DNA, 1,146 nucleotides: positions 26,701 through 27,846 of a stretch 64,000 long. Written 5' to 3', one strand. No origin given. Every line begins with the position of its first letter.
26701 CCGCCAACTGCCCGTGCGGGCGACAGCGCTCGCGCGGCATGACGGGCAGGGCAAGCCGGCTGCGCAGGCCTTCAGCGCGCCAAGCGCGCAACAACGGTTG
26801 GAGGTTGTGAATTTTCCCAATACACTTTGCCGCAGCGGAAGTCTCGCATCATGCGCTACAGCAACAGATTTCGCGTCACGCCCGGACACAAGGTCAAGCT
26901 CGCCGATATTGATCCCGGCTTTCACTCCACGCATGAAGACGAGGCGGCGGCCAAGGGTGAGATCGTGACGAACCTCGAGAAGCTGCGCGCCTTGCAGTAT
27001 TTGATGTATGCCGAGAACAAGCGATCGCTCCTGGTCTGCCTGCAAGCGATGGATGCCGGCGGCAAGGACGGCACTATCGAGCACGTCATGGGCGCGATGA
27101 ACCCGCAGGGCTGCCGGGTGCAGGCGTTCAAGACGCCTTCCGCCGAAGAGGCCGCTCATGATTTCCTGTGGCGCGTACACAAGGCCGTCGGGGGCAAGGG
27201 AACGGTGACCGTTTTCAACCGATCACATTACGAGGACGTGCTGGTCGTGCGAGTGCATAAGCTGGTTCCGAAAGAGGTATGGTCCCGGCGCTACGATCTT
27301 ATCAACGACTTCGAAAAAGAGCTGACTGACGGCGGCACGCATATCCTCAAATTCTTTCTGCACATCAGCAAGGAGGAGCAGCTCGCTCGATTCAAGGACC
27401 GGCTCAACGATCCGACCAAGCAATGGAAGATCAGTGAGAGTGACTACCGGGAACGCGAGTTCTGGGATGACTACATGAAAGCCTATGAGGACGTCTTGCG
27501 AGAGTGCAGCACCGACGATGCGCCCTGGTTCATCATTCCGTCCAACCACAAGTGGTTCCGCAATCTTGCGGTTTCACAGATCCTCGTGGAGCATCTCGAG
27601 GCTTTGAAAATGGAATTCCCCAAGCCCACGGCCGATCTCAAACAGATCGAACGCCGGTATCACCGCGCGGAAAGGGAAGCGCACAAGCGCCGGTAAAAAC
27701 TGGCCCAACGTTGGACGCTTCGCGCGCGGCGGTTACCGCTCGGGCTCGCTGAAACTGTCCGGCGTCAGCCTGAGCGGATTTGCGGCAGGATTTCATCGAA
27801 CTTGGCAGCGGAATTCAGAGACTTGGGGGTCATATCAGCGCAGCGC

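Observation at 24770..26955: ~200-bp direct repeats (peroxidase 3' end + PPK2 5' end) bracket a 1.7-kb GlcG / His-rich lipoprotein / repeat-protein insert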

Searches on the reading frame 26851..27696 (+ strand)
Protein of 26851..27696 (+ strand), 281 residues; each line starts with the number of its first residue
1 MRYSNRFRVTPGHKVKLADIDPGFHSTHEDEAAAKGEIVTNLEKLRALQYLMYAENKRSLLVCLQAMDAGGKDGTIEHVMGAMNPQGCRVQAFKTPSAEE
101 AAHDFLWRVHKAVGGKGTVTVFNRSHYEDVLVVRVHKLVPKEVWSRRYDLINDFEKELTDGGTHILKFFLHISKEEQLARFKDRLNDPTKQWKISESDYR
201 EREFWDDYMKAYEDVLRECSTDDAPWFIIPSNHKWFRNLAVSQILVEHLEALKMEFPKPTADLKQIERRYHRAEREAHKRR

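Call 7: search_protein_families(library=pfam, proteins=[window:26851-27696:+], max_evalue=0.01)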
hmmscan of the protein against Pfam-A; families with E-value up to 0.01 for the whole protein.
window:26851-27696:+ (281 aa): 1 family
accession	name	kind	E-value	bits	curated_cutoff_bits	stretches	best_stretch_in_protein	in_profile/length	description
PF03976.20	PPK2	-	5.9e-73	245.6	22.3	1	34-255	7-227/229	Polyphosphate kinase 2 (PPK2)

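Call 10: find_related_loci(query=window:26851-27696:+, collection=genome_contigs, flank=10000)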
Query window:26851-27696:+ (281 aa) in genome_contigs; peptide patterns used: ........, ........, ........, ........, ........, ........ (x = any residue, [..] = any of these).
600 stretches matched a pattern (row limit reached: there are more); 589 encode a relative of the query (tblastn E <= 1e-3); the best 80 are kept; 80 distinct loci.
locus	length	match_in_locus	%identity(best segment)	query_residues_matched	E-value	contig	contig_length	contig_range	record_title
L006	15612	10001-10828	68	1-276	4e-135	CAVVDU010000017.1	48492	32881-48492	MAG: uncultured delta proteobacterium isolate MFD02416.bin.2.91 genome assembly, contig: contig_30031, whole genome shot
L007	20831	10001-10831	69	1-277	3e-134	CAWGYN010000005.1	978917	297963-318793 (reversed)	MAG: uncultured Acidobacteriota bacterium isolate MFD02248.bin.2.102 genome assembly, contig: contig_3234, whole genome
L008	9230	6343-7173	67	1-277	1e-133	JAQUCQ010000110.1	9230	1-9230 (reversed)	MAG: Desulfuromonadaceae bacterium isolate STCSWMC_134 NODE_23377_length_9230_cov_2.485005_ST_CSWMC, whole genome shotgu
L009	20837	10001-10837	67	1-279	2e-132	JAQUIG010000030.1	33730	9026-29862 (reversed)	MAG: Desulfuromonadaceae bacterium isolate STCSWMC_55 NODE_2726_length_33730_cov_5.420945_ST_CSWMC, whole genome shotgun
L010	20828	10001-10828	67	1-276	2e-131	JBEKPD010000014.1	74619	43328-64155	MAG: Terracidiphilus sp. isolate SPRUCE 456 SPRUCE_456_14, whole genome shotgun sequence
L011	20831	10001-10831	66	1-277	6e-131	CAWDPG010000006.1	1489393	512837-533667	MAG: uncultured Acidobacteriaceae bacterium isolate MFD01231.bin.1.32 genome assembly, contig: contig_5603, whole genome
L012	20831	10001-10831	67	1-277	1e-130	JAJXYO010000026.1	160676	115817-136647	MAG: Deltaproteobacteria bacterium isolate BP6.bin89 NODE_113_length_160676_cov_7.852114, whole genome shotgun sequence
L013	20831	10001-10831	67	1-277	6e-130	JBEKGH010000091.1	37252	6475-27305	MAG: Terracidiphilus sp. isolate SPRUCE 249 SPRUCE_249_91, whole genome shotgun sequence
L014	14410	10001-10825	67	1-275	1e-129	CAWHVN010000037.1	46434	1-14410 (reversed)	MAG: uncultured Acidobacteriaceae bacterium isolate MFD04492.bin.2.12 genome assembly, contig: contig_58673, whole genom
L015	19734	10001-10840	66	1-280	2e-129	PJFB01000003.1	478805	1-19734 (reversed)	MAG: Geobacter sp. isolate L1geo L1geo_contig_3, whole genome shotgun sequence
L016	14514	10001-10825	68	1-275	4e-129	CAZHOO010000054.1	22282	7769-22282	MAG TPA_asm: uncultured Terracidiphilus sp. isolate binchicken_co3_566 genome assembly, contig: NODE_7367_length_22282_c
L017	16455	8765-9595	65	1-277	3e-129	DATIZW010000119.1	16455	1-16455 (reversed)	MAG TPA_asm: Steroidobacteraceae bacterium isolate SMAG_U15311 k141_2879172, whole genome shotgun sequence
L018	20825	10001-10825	67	1-275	2e-129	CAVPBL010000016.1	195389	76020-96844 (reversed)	MAG: uncultured Acidobacteriaceae bacterium isolate MFD00008.bin.2.63 genome assembly, contig: contig_5884, whole genome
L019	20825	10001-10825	66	1-275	6e-129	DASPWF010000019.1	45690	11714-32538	MAG TPA_asm: Steroidobacteraceae bacterium isolate SMAG_U12349 k141_162032, whole genome shotgun sequence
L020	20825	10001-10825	67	1-275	3e-128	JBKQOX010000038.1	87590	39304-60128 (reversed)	MAG: Terracidiphilus sp. isolate LAWAr2D2E2F__bin_7 LAWAr2D2E2F_000000148771, whole genome shotgun sequence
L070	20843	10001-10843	91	1-281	9e-177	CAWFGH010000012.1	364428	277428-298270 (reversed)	MAG: uncultured delta proteobacterium isolate MFD00731.bin.2.203 genome assembly, contig: contig_712, whole genome shotg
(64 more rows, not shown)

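Call 17: find_homologous_proteins(query=window:26851-27696:+, max_evalue=1e-100)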
Query window:26851-27696:+ (281 aa): 5318 proteins with E <= 1e-100 among 8000 candidates; the best 120 are listed.
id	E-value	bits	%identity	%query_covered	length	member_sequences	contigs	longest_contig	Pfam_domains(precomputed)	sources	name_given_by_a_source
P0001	9.6e-173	591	91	100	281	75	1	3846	PF03976.21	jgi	-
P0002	3.2e-169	580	89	100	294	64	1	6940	PF03976.21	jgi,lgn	jgi:PPK2 family polyphosphate:nucleotide phosphotransferase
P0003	5.5e-164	562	88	100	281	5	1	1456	PF03976.21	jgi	-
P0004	7.1e-164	562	87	98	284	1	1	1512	PF03976.21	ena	-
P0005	1.9e-162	557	88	100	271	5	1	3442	PF03976.21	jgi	jgi:PPK2 family polyphosphate:nucleotide phosphotransferase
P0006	9.3e-153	526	-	-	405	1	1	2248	PF03976.21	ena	-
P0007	4.6e-152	523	80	96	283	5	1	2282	PF03976.21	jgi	jgi:PPK2 family polyphosphate:nucleotide phosphotransferase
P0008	4.8e-149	513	79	97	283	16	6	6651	PF03976.21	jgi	jgi:PPK2 family polyphosphate:nucleotide phosphotransferase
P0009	2.1e-148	511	78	98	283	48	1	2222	PF03976.21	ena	-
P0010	2.2e-148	511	80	98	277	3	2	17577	PF03976.21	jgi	jgi:PPK2 family polyphosphate:nucleotide phosphotransferase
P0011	1.2e-147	509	79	96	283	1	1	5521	PF03976.21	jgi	jgi:PPK2 family polyphosphate:nucleotide phosphotransferase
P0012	4.2e-144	497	77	97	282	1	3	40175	PF03976.21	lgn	-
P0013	5.8e-142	490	74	100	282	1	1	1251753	PF03976.21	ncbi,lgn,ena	-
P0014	7.1e-141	487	76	98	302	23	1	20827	PF03976.21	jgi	jgi:PPK2 family polyphosphate:nucleotide phosphotransferase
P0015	7.9e-136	470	72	100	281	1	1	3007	PF03976.21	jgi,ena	-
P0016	1.1e-133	463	73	100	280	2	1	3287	PF03976.21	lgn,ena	-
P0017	4.6e-133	461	92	77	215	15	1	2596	PF03976.21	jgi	jgi:PPK2 family polyphosphate:nucleotide phosphotransferase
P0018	3.6e-132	458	72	100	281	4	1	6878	PF03976.21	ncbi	-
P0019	1.0e-131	457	70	98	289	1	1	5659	PF03976.21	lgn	-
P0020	2.5e-131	455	72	100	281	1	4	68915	PF03976.21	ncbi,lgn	-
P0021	4.9e-131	454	70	98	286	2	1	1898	PF03976.21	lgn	-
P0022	6.0e-131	454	70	97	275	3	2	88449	PF03976.21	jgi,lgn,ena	-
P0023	6.8e-131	454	69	99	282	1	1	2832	PF03976.21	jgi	jgi:PPK2 family polyphosphate:nucleotide phosphotransferase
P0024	9.0e-131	453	70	97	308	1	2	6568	PF03976.21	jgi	jgi:PPK2 family polyphosphate:nucleotide phosphotransferase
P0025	2.6e-130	452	70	98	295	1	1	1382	PF03976.21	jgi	-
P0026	4.2e-130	451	69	98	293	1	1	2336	PF03976.21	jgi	jgi:PPK2 family polyphosphate:nucleotide phosphotransferase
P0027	5.2e-130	451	69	98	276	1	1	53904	PF03976.21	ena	-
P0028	8.5e-130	450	69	99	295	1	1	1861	PF03976.21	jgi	-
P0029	1.0e-129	450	69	98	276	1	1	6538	PF03976.21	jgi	jgi:PPK2 family polyphosphate:nucleotide phosphotransferase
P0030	1.1e-129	450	69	99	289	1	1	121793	PF03976.21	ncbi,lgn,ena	-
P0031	1.4e-129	450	68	98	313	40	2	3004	PF03976.21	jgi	jgi:PPK2 family polyphosphate:nucleotide phosphotransferase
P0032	1.4e-129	450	70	98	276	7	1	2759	PF03976.21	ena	-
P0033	2.8e-129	449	69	98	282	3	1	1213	PF03976.21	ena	-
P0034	2.8e-129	449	69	98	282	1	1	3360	PF03976.21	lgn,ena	-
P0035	3.3e-129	448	68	97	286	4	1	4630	PF03976.21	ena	-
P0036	3.9e-129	448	68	98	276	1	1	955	PF03976.21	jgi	jgi:PPK2 family polyphosphate:nucleotide phosphotransferase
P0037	4.0e-129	448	68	100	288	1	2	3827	PF03976.21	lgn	-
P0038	4.3e-129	448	68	98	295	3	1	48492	PF03976.21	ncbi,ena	-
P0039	4.4e-129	448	70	98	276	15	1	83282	PF03976.21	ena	-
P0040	4.8e-129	448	68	98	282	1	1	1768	PF03976.21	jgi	-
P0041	4.9e-129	448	69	96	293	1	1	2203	PF03976.21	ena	-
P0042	5.2e-129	448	68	98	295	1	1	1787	PF03976.21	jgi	jgi:PPK2 family polyphosphate:nucleotide phosphotransferase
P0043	6.6e-129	447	69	99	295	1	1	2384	PF03976.21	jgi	-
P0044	8.0e-129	447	69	98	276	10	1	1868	PF03976.21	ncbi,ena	-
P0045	8.9e-129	447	68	99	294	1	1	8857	PF03976.21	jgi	jgi:PPK2 family polyphosphate:nucleotide phosphotransferase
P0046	8.9e-129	447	69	98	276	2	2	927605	PF03976.21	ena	-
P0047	9.5e-129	447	69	98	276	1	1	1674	PF03976.21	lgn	-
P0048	1.1e-128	447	68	99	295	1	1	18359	PF03976.21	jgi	jgi:PPK2 family polyphosphate:nucleotide phosphotransferase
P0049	1.1e-128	447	68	99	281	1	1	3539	PF03976.21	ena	-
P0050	1.1e-128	447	68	99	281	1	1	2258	PF03976.21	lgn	-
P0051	1.2e-128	447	69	98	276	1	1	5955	PF03976.21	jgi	jgi:PPK2 family polyphosphate:nucleotide phosphotransferase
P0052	1.2e-128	446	69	98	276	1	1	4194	PF03976.21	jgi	jgi:PPK2 family polyphosphate:nucleotide phosphotransferase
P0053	1.7e-128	446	68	99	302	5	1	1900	PF03976.21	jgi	-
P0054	1.7e-128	446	68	98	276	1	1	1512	PF03976.21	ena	-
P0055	1.7e-128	446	69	98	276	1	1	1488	PF03976.21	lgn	-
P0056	1.8e-128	446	68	98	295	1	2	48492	PF03976.21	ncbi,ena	-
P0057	1.8e-128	446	68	99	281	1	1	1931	PF03976.21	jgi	-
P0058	1.9e-128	446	69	97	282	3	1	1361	PF03976.21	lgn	-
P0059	1.9e-128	446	68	99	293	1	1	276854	PF03976.21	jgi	jgi:PPK2 family polyphosphate:nucleotide phosphotransferase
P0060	2.1e-128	446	70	98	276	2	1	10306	PF03976.21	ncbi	-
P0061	2.2e-128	446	68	98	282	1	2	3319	PF03976.21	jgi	-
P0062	2.2e-128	446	67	98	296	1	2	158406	PF03976.21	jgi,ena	jgi:PPK2 family polyphosphate:nucleotide phosphotransferase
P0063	2.7e-128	445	68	98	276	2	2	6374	PF03976.21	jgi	jgi:PPK2 family polyphosphate:nucleotide phosphotransferase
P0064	3.0e-128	445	68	98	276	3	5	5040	PF03976.21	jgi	jgi:PPK2 family polyphosphate:nucleotide phosphotransferase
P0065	3.7e-128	445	68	98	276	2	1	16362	PF03976.21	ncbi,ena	-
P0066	4.9e-128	445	68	98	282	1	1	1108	PF03976.21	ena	-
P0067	5.2e-128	444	67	99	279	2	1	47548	PF03976.21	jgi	jgi:PPK2 family polyphosphate:nucleotide phosphotransferase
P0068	5.4e-128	444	68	98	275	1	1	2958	PF03976.21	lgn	-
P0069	5.4e-128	444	67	99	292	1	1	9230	PF03976.21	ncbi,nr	ncbi:MAG: polyphosphate kinase 2 family protein [Desulfuromonadaceae bacterium]|nr:polyphosphate kin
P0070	5.5e-128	444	68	98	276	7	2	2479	PF03976.21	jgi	jgi:PPK2 family polyphosphate:nucleotide phosphotransferase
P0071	6.1e-128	444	68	97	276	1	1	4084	PF03976.21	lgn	-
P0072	6.7e-128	444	68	98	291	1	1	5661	PF03976.21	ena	-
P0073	7.2e-128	444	67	98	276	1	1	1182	PF03976.21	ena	-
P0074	7.4e-128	444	68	98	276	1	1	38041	PF03976.21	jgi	jgi:PPK2 family polyphosphate:nucleotide phosphotransferase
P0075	7.8e-128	444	68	96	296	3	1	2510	PF03976.21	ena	-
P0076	8.0e-128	444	68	99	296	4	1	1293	PF03976.21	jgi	jgi:PPK2 family polyphosphate:nucleotide phosphotransferase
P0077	8.0e-128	444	67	100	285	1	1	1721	PF03976.21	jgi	-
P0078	8.2e-128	444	69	98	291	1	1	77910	PF03976.21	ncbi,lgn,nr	ncbi:MAG: polyphosphate kinase 2 family protein [Desulfuromonadales bacterium]|nr:polyphosphate kina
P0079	8.8e-128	444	69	97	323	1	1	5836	PF03976.21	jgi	jgi:PPK2 family polyphosphate:nucleotide phosphotransferase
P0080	1.0e-127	443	68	99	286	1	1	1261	PF03976.21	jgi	jgi:PPK2 family polyphosphate:nucleotide phosphotransferase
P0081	1.0e-127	443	68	99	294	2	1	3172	PF03976.21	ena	-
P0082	1.1e-127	443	68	98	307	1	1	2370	PF03976.21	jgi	jgi:PPK2 family polyphosphate:nucleotide phosphotransferase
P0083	1.1e-127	443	68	99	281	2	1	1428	PF03976.21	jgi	jgi:PPK2 family polyphosphate:nucleotide phosphotransferase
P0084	1.1e-127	443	67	98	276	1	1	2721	PF03976.21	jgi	jgi:PPK2 family polyphosphate:nucleotide phosphotransferase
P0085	1.2e-127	443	69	98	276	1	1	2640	PF03976.21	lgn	-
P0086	1.3e-127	443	67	98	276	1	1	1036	PF03976.21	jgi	-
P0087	1.3e-127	443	67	98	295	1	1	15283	PF03976.21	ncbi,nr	ncbi:MAG: polyphosphate kinase 2 family protein [Desulfuromonadaceae bacterium]|nr:polyphosphate kin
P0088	1.3e-127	443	68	98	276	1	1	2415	PF03976.21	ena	-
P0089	1.4e-127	443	68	98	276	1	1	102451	PF03976.21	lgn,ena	-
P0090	1.6e-127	443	67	98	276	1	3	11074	PF03976.21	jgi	jgi:PPK2 family polyphosphate:nucleotide phosphotransferase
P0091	1.7e-127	443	67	98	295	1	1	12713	PF03976.21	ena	-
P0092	1.7e-127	443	67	98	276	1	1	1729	PF03976.21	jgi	-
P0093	1.8e-127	443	68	98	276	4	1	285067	PF03976.21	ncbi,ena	-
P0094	1.8e-127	443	67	98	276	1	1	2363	PF03976.21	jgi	-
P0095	2.1e-127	442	67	100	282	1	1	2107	PF03976.21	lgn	-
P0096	2.1e-127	442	68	97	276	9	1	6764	PF03976.21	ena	-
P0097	2.2e-127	442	67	99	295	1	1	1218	PF03976.21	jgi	-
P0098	2.4e-127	442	67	99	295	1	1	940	PF03976.21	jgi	-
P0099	2.4e-127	442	68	97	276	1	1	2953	PF03976.21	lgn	-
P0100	2.8e-127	442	66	100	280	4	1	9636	PF03976.21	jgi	jgi:PPK2 family polyphosphate:nucleotide phosphotransferase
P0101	3.0e-127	442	68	96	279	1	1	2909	PF03976.21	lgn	-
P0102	3.3e-127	442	68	98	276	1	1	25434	PF03976.21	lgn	-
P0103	3.4e-127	442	68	96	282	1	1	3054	PF03976.21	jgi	jgi:PPK2 family polyphosphate:nucleotide phosphotransferase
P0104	3.5e-127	442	69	96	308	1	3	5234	PF03976.21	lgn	-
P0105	3.7e-127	442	68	97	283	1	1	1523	PF03976.21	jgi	jgi:PPK2 family polyphosphate:nucleotide phosphotransferase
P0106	3.8e-127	442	68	98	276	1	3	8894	PF03976.21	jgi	jgi:PPK2 family polyphosphate:nucleotide phosphotransferase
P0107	3.9e-127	442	67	98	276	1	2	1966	PF03976.21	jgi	-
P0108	4.0e-127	442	67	100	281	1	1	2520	PF03976.21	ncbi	-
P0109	4.0e-127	442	88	77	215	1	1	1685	PF03976.21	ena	-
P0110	4.5e-127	441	68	98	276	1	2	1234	PF03976.21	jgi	-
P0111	4.6e-127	441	69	99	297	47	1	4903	PF03976.21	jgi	jgi:PPK2 family polyphosphate:nucleotide phosphotransferase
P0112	4.7e-127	441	67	100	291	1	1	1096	PF03976.21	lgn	-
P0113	4.7e-127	441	68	99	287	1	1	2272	PF03976.21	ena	-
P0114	5.0e-127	441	67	97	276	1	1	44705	PF03976.21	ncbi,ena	-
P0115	5.5e-127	441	66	98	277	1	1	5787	PF03976.21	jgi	jgi:PPK2 family polyphosphate:nucleotide phosphotransferase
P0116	5.6e-127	441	67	99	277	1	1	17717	PF03976.21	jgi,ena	-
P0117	6.2e-127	441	68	98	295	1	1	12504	PF03976.21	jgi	jgi:PPK2 family polyphosphate:nucleotide phosphotransferase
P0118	6.4e-127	441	68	98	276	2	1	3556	PF03976.21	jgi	jgi:PPK2 family polyphosphate:nucleotide phosphotransferase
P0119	7.1e-127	441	67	98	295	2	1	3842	PF03976.21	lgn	-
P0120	8.6e-127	440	68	98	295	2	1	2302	PF03976.21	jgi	jgi:PPK2 family polyphosphate:nucleotide phosphotransferase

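Call 18: find_encoding_contigs(protein=P0002, flank=6000, max_places=6)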
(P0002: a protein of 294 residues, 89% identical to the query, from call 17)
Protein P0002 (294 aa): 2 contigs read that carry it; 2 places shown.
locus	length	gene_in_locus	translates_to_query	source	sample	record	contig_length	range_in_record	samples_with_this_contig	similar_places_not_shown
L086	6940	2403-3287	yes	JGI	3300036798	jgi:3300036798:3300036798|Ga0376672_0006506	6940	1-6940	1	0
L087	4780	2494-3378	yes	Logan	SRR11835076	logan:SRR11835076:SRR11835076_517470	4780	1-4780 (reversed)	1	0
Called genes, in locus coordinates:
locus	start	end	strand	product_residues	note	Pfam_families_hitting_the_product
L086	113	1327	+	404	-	PF00034:Cytochrom_C (faint), PF06537:DHOR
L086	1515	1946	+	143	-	PF04143:Sulf_transp (weak)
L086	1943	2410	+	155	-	PF20398:DUF6691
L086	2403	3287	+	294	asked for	PF03976:PPK2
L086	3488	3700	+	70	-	-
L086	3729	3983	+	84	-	-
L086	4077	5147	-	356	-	PF00005:ABC_tran, PF13304:AAA_21 (faint), PF17850:CysA_C_terminal, PF12857:TOBE_3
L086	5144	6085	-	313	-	PF00528:BPD_transp_1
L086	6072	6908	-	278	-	PF00528:BPD_transp_1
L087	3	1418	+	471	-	PF00034:Cytochrom_C (faint), PF06537:DHOR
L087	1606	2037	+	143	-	PF04143:Sulf_transp (weak)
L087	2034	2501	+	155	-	PF20398:DUF6691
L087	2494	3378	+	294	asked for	PF03976:PPK2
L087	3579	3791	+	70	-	-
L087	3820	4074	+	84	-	-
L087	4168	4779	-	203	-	?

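Call 19: find_encoding_contigs(protein=P0001, flank=6000, max_places=6)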
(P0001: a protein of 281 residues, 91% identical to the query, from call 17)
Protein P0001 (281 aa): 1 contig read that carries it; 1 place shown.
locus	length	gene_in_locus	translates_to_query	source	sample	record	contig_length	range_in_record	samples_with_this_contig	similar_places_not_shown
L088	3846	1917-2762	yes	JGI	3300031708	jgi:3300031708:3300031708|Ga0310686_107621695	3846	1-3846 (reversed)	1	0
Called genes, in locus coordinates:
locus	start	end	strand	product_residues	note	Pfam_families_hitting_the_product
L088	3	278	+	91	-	?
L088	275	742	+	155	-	PF20398:DUF6691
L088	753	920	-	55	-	-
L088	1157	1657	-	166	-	-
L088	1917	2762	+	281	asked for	PF03976:PPK2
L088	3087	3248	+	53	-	-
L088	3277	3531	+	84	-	-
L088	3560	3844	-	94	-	?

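Call 20: find_encoding_contigs(protein=P0006, flank=6000, max_places=6)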
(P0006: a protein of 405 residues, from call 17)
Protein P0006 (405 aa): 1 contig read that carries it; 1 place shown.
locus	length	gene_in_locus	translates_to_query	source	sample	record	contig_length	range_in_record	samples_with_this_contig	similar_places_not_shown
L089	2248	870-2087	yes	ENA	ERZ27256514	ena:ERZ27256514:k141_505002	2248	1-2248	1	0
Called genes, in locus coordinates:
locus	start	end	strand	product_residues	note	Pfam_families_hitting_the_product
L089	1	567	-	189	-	?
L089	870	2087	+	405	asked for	PF03976:PPK2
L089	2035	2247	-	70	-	?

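Call 21: find_encoding_contigs(protein=P0010, flank=8000, max_places=6)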
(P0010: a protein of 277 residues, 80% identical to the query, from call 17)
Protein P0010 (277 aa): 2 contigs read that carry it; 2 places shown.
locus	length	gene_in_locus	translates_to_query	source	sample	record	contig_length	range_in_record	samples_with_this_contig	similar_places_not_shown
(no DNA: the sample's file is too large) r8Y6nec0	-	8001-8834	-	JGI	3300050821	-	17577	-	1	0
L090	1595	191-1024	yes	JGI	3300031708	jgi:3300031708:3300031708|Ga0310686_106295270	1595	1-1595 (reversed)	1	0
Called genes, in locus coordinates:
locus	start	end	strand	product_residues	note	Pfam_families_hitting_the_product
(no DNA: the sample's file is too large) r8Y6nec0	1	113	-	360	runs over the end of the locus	PF02562:PhoH, PF13245:AAA_19, PF13604:AAA_30 (weak)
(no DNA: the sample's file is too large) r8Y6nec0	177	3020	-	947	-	PF01411:tRNA-synt_2c, PF07973:tRNA_SAD, PF02272:DHHA1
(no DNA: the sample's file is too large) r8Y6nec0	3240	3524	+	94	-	-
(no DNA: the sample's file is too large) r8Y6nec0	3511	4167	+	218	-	PF12535:Nudix_N (weak), PF00293:NUDIX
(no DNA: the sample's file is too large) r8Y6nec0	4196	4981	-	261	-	PF01061:ABC2_membrane, PF12698:ABC2_membrane_3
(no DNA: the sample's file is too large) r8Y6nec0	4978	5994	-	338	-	PF00005:ABC_tran, PF13304:AAA_21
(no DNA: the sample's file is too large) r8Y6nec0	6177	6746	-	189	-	PF01641:SelR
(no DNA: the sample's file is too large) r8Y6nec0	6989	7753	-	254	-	PF00027:cNMP_binding, PF13545:HTH_Crp_2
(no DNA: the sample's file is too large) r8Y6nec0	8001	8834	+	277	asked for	PF03976:PPK2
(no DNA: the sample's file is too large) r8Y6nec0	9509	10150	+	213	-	PF13640:2OG-FeII_Oxy_3, PF13661:2OG-FeII_Oxy_4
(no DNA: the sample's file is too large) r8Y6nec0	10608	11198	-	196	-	PF07876:Dabb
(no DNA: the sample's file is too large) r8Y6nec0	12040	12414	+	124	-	-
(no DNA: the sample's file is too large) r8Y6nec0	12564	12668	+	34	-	-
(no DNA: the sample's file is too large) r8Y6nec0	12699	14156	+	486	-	?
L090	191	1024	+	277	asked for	PF03976:PPK2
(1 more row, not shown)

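Call 33: find_encoding_contigs(protein=P0005, flank=6000, max_places=5)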
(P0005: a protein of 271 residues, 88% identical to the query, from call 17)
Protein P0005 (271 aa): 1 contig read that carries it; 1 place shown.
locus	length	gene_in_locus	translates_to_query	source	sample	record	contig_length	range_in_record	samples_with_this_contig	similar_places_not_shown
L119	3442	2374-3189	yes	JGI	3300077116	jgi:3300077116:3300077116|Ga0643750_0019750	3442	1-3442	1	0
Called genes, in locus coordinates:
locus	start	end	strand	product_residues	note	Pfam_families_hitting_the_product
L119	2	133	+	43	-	?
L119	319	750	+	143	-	PF04143:Sulf_transp (weak)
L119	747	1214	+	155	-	PF20398:DUF6691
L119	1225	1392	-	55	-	-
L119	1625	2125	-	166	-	-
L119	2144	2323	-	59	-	-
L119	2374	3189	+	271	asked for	PF03976:PPK2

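Call 34: find_encoding_contigs(protein=P0017, flank=6000, max_places=5)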
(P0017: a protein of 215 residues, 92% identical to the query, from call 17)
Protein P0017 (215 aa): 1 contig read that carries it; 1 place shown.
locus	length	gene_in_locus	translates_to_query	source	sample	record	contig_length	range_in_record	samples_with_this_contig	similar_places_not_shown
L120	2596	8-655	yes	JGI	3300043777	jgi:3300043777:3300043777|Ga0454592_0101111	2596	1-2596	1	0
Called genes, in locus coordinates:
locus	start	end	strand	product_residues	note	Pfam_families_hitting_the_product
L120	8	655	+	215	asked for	PF03976:PPK2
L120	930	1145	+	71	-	-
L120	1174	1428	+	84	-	-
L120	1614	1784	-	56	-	PF07396:Porin_O_P (weak)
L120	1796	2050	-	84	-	-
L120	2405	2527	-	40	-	-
